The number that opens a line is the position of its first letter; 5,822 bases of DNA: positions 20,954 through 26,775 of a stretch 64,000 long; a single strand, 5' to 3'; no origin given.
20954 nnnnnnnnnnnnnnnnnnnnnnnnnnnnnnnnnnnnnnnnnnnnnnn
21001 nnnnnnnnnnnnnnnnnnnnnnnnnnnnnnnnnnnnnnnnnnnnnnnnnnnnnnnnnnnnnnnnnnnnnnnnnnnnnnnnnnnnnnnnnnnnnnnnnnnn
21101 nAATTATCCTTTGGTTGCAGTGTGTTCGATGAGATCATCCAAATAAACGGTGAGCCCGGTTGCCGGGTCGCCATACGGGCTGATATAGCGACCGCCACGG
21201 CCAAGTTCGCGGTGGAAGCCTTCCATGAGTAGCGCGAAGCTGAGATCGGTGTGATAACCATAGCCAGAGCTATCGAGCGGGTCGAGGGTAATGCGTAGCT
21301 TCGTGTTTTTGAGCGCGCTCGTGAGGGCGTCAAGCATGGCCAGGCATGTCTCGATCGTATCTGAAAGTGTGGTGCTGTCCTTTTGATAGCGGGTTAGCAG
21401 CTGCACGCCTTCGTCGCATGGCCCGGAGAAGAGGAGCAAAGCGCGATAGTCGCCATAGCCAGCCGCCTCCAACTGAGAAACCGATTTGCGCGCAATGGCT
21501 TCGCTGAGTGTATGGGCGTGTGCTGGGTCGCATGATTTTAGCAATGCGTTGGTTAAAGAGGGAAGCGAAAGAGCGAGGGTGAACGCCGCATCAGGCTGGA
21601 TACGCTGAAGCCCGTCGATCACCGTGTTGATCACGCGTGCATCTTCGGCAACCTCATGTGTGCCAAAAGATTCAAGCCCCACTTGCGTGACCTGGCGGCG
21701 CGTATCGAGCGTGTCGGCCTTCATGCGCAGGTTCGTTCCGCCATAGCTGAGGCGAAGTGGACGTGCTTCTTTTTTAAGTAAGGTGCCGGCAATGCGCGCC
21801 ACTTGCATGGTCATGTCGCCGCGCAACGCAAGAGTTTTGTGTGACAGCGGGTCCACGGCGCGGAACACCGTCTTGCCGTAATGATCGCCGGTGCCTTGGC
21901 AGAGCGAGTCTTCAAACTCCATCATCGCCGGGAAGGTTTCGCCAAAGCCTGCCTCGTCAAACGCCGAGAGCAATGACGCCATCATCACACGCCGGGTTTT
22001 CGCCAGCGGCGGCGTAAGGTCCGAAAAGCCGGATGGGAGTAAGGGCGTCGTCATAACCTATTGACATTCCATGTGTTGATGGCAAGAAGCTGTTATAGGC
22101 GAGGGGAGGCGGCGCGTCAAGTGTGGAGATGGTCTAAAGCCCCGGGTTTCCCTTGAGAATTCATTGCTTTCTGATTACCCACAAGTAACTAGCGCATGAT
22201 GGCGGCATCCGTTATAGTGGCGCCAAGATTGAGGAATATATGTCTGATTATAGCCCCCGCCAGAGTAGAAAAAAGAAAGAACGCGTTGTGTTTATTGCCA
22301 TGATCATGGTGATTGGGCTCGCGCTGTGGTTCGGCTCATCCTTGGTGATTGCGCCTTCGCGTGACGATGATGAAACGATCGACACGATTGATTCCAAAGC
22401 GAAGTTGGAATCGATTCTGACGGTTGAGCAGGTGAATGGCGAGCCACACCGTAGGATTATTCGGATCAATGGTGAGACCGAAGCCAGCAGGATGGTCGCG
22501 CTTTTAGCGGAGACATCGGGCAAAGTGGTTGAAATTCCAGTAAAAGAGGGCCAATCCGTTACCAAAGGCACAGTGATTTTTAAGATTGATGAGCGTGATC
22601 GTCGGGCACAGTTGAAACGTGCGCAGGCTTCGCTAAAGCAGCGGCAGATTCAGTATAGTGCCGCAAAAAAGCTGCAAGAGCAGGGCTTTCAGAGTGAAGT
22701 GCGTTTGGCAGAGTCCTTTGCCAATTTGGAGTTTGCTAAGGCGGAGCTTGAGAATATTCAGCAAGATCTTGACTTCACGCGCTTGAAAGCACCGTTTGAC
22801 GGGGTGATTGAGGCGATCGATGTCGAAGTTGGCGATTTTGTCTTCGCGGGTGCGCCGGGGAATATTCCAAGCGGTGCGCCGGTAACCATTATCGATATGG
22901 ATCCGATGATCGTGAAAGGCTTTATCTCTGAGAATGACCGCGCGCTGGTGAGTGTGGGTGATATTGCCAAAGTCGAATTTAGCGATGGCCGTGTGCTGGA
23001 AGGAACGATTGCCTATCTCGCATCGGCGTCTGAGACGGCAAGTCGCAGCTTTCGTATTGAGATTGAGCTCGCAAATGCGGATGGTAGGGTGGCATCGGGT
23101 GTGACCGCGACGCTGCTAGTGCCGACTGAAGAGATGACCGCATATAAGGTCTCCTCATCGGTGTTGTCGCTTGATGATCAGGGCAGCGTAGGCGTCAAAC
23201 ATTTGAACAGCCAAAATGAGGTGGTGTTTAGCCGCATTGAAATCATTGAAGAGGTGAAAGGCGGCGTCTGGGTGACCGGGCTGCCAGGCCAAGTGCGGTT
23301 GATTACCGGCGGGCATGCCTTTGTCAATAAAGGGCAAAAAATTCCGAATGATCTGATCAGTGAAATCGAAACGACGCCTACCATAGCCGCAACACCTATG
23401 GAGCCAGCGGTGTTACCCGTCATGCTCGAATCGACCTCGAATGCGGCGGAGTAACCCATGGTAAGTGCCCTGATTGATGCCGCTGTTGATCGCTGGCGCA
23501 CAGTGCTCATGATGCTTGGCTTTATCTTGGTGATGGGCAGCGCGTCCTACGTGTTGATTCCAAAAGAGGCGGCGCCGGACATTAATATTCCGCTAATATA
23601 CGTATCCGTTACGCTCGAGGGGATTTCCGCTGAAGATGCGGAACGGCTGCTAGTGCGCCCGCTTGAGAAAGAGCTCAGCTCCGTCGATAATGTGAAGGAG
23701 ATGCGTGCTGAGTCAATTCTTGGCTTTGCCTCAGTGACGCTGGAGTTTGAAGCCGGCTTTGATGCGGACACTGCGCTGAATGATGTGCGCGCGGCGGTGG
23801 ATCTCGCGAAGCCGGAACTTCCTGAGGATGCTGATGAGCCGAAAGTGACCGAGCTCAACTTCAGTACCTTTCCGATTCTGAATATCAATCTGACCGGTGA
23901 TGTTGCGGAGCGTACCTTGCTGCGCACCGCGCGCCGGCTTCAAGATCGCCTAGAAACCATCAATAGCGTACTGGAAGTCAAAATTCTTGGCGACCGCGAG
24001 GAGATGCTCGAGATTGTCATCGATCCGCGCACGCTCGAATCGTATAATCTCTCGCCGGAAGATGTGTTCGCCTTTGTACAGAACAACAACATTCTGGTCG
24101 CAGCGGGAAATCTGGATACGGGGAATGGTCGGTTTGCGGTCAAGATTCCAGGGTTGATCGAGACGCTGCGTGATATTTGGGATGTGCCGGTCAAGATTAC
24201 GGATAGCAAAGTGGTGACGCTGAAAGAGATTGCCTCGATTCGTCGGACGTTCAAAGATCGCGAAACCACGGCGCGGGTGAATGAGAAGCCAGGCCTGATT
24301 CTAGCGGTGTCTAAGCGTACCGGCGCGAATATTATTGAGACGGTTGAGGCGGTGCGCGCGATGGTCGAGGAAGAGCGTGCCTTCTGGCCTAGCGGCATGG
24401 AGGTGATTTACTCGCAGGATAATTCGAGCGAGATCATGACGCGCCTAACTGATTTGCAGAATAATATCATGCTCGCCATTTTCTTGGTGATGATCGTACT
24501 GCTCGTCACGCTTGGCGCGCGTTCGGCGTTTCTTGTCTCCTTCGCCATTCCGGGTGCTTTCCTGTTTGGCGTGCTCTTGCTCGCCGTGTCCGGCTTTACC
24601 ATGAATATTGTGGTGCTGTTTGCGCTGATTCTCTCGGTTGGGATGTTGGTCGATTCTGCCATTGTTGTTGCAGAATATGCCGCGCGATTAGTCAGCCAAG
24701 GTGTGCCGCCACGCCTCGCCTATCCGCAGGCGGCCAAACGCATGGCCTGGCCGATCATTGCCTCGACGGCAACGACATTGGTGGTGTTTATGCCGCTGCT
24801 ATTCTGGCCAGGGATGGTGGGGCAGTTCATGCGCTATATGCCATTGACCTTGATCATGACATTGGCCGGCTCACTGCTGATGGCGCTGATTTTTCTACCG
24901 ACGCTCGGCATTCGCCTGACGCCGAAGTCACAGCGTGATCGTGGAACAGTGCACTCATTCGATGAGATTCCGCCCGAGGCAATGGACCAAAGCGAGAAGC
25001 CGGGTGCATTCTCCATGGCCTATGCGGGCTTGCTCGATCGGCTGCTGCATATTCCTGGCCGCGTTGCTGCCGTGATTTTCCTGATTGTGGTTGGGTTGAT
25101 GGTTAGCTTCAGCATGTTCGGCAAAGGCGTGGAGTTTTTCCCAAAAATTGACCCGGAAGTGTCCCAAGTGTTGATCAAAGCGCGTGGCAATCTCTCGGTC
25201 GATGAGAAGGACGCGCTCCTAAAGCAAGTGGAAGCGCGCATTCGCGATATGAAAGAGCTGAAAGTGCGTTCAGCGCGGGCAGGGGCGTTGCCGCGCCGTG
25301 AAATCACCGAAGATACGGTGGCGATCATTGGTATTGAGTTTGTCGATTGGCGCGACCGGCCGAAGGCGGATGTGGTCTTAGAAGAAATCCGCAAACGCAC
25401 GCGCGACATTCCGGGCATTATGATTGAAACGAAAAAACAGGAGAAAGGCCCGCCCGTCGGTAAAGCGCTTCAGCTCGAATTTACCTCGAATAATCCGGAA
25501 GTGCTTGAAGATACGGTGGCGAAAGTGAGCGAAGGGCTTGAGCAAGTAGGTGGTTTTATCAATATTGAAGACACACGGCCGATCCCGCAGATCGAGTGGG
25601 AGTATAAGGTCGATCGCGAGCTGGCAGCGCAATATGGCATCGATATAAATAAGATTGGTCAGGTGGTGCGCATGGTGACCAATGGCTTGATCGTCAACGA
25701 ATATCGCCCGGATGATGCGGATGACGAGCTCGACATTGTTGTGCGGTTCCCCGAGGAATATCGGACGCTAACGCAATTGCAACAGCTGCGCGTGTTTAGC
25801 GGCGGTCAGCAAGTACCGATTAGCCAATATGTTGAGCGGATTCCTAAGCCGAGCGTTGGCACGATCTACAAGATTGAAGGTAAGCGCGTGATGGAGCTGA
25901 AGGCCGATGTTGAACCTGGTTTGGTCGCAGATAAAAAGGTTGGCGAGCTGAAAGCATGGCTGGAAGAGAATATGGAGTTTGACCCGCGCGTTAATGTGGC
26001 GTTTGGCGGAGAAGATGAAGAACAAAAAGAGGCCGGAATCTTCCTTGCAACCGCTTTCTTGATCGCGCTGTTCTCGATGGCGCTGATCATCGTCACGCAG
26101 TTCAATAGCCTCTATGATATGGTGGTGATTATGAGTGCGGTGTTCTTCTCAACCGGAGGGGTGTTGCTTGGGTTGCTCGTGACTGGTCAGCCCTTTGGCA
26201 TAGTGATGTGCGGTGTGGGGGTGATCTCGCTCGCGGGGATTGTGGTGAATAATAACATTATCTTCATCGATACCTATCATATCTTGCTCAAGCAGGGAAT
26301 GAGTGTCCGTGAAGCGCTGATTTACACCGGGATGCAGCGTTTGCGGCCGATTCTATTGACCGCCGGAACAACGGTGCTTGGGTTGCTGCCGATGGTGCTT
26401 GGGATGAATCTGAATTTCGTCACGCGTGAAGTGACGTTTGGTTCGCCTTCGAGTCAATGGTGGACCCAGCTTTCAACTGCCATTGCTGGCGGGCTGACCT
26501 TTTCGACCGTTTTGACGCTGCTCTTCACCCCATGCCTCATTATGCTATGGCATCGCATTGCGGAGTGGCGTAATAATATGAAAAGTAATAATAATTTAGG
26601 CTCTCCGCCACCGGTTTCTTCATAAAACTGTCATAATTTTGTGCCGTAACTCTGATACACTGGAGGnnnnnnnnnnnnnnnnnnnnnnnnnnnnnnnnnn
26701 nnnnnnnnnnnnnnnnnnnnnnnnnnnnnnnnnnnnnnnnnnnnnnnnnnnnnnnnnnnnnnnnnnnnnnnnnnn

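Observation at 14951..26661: Shared upstream motif with a fixed 22-nt spacing to a -10-like hexamer in front of three unrecognised loci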

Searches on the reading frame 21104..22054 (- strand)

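Call 9: search_protein_families(library=pfam, proteins=[window:21104-22054:-])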
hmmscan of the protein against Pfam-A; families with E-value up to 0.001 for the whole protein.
window:21104-22054:- (316 aa): 1 family
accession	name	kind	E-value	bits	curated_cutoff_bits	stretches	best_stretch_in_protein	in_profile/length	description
PF13393.11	tRNA-synt_His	-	2.8e-58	198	25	1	9-308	1-308/308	Histidyl-tRNA synthetase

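Call 10: search_protein_families(library=ncbifam, proteins=[window:21104-22054:-])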
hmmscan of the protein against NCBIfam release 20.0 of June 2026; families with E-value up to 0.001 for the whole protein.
window:21104-22054:- (316 aa): 19 families
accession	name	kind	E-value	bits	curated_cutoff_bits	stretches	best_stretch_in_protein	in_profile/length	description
TIGR00443.1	hisZ_biosyn_reg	equivalog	2.8e-42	144.9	271.65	1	12-312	2-312/314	ATP phosphoribosyltransferase regulatory subunit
NF008935.0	PRK12292.1-1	equivalog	6.9e-40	137.2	350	1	1-312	1-317/382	ATP phosphoribosyltransferase regulatory subunit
NF009086.0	PRK12421.1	equivalog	2.3e-38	132.1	318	1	5-313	8-328/389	ATP phosphoribosyltransferase regulatory subunit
NF008937.0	PRK12292.1-4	equivalog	2e-27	96.1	693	1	5-308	8-321/395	ATP phosphoribosyltransferase regulatory subunit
NF008942.0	PRK12292.2-5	equivalog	1.1e-25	90.1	643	1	5-308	10-324/434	ATP phosphoribosyltransferase regulatory subunit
NF008941.0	PRK12292.2-4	equivalog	1.8e-21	76.5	447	1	7-313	10-325/393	ATP phosphoribosyltransferase regulatory subunit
NF008943.0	PRK12292.3-1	equivalog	1.3e-18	67.3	690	1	5-313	25-331/403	ATP phosphoribosyltransferase regulatory subunit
TIGR00442.1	hisS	equivalog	2.2e-18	66.4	286.75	1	7-290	3-284/406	histidine--tRNA ligase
NF008940.0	PRK12292.2-3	equivalog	3.6e-18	65.5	450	1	7-291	6-291/404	ATP phosphoribosyltransferase regulatory subunit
NF008939.0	PRK12292.2-1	equivalog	2.2e-16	59.6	335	1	8-290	7-292/391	ATP phosphoribosyltransferase regulatory subunit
NF008936.0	PRK12292.1-3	equivalog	3.4e-16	59.1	492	1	7-153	8-153/406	ATP phosphoribosyltransferase regulatory subunit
NF008945.0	PRK12292.3-3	equivalog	1.3e-15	57.4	409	1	12-310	8-301/368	ATP phosphoribosyltransferase regulatory subunit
NF008953.0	PRK12295.1-6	equivalog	5.4e-13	48.6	384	1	17-151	8-138/384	ATP phosphoribosyltransferase regulatory subunit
NF008944.0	PRK12292.3-2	equivalog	7.6e-11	41.7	374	1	6-196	15-204/341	ATP phosphoribosyltransferase regulatory subunit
NF008938.0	PRK12292.1-6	equivalog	2.1e-09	36.8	833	1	29-269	31-262/420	ATP phosphoribosyltransferase regulatory subunit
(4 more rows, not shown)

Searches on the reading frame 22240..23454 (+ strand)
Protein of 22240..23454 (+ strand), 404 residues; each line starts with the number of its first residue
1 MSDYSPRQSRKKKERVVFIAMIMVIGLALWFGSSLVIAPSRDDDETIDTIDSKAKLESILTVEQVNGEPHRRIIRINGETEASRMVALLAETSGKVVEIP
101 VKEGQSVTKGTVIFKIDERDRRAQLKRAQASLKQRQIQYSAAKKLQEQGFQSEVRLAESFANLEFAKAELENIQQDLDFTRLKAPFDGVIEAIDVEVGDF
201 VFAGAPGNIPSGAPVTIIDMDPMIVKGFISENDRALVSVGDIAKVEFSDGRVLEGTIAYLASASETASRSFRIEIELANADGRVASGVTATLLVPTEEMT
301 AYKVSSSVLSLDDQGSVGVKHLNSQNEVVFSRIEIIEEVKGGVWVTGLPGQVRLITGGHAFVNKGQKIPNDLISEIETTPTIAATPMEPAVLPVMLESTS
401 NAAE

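Call 9: search_protein_families(library=pfam, proteins=[window:22240-23454:+])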
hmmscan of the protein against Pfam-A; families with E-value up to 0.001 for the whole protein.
window:22240-23454:+ (404 aa): 4 families
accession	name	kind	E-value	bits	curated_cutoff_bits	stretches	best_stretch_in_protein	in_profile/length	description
PF13437.12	HlyD_3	-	7.7e-18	65.6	22.2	1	182-281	2-97/106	HlyD family secretion protein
PF16576.10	HlyD_D23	-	6.6e-16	58.7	30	1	132-288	56-212/214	Barrel-sandwich domain of CusB or HlyD membrane-fusion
PF13533.13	Biotin_lipoyl_2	-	1.1e-11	44.7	29.8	1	92-117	7-32/32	Biotin-lipoyl like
PF00364.28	Biotin_lipoyl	-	1.1e-07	32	22.1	0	87-116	44-73/73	Biotin-requiring enzyme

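Call 10: search_protein_families(library=ncbifam, proteins=[window:22240-23454:+])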
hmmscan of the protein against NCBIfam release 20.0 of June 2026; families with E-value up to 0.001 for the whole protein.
window:22240-23454:+ (404 aa): 22 families
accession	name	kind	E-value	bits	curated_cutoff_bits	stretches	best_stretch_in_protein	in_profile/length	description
TIGR01730.1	RND_mfp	subfamily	4e-42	144.3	94.9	1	61-368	2-319/322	efflux RND transporter periplasmic adaptor subunit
TIGR00999.1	8a0102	subfamily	1.4e-19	70.3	319.3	1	104-338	1-245/271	CzcB/NccB family metal efflux transporter periplasmic adaptor subunit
NF007785.0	PRK10476.1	equivalog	3e-18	65.8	376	2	84-143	47-106/347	multidrug transporter subunit MdtN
TIGR00998.1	8a0101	subfamily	6.9e-17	61.4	390.8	2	154-264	180-285/334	EmrA/EmrK family multidrug efflux transporter periplasmic adaptor subunit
NF045904.1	RND-peri-MexE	equivalog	4.5e-14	52.1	714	1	59-369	37-367/390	multidrug efflux RND transporter periplasmic adaptor subunit MexE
NF000272.2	OqxA_adapt_sub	exception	1e-12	47.8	835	1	76-205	58-201/391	multidrug efflux RND transporter periplasmic adaptor subunit OqxA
NF007850.1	PRK10559.1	equivalog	1.1e-12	47.7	400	1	84-270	39-232/303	p-hydroxybenzoic acid efflux pump subunit AaeA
NF002939.0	PRK03598.1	equivalog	6.6e-12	45.2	393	2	84-143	43-102/332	secretion protein HlyD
NF008606.0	PRK11578.1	equivalog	9.2e-12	44.8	342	1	161-236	165-236/371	macrolide transporter subunit MacA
NF033834.1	RND_adapt_MexA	exception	5.7e-11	42.1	750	1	76-226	54-199/373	multidrug efflux RND transporter periplasmic adaptor subunit MexA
NF007132.1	PRK09578.1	equivalog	2.1e-10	39.9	512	1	64-205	44-199/396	MexX/AxyX family multidrug efflux RND transporter periplasmic adaptor subunit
TIGR01843.1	type_I_hlyD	subfamily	2.2e-10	40.1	208.65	1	92-148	50-109/422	HlyD family type I secretion periplasmic adaptor subunit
NF008589.1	PRK11556.1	equivalog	4.5e-10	39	391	1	75-365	74-382/392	MdtA/MuxA family multidrug efflux RND transporter periplasmic adaptor subunit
TIGR02971.1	heterocyst_DevB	subfamily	6.9e-09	35.5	129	1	86-176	14-112/327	ABC exporter membrane fusion protein, DevB family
TIGR03794.1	NHLM_micro_HlyD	equivalog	3e-08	33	156.2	1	81-149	54-122/421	NHLP bacteriocin system secretion protein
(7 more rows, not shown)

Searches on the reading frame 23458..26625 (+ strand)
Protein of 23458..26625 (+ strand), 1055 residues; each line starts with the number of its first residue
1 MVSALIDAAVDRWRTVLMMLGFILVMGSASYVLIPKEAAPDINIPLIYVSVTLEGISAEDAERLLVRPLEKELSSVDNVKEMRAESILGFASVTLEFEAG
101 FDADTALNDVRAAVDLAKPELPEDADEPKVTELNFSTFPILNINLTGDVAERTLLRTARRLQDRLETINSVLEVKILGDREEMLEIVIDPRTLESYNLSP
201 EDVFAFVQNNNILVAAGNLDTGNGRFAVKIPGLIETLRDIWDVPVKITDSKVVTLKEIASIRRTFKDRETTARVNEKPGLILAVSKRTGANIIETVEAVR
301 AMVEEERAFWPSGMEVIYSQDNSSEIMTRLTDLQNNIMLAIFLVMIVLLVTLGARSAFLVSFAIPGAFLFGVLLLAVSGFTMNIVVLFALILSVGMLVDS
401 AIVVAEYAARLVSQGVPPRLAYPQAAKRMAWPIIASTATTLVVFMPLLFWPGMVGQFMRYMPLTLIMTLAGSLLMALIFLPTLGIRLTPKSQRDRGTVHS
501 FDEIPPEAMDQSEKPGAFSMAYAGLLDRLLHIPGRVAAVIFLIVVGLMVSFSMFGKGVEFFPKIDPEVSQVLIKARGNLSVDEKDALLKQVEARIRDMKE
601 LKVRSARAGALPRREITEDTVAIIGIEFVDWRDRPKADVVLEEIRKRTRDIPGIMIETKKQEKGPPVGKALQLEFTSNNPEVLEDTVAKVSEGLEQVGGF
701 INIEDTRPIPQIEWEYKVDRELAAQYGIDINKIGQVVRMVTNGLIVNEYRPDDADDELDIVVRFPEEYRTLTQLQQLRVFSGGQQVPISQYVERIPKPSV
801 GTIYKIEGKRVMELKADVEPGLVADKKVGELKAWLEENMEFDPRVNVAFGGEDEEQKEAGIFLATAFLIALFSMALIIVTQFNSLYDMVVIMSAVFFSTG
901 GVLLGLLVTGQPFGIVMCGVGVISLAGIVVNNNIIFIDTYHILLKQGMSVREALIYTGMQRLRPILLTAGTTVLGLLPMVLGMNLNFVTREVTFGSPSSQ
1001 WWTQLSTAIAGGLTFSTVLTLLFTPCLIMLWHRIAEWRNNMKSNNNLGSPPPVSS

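Call 17: search_protein_families(library=pfam, proteins=[window:23458-26625:+])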
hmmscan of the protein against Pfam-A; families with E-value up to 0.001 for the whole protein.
window:23458-26625:+ (1055 aa): 1 family
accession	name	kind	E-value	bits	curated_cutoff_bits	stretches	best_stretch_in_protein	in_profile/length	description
PF00873.25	ACR_tran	-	4e-176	588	28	1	9-1030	5-1019/1021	AcrB/AcrD/AcrF family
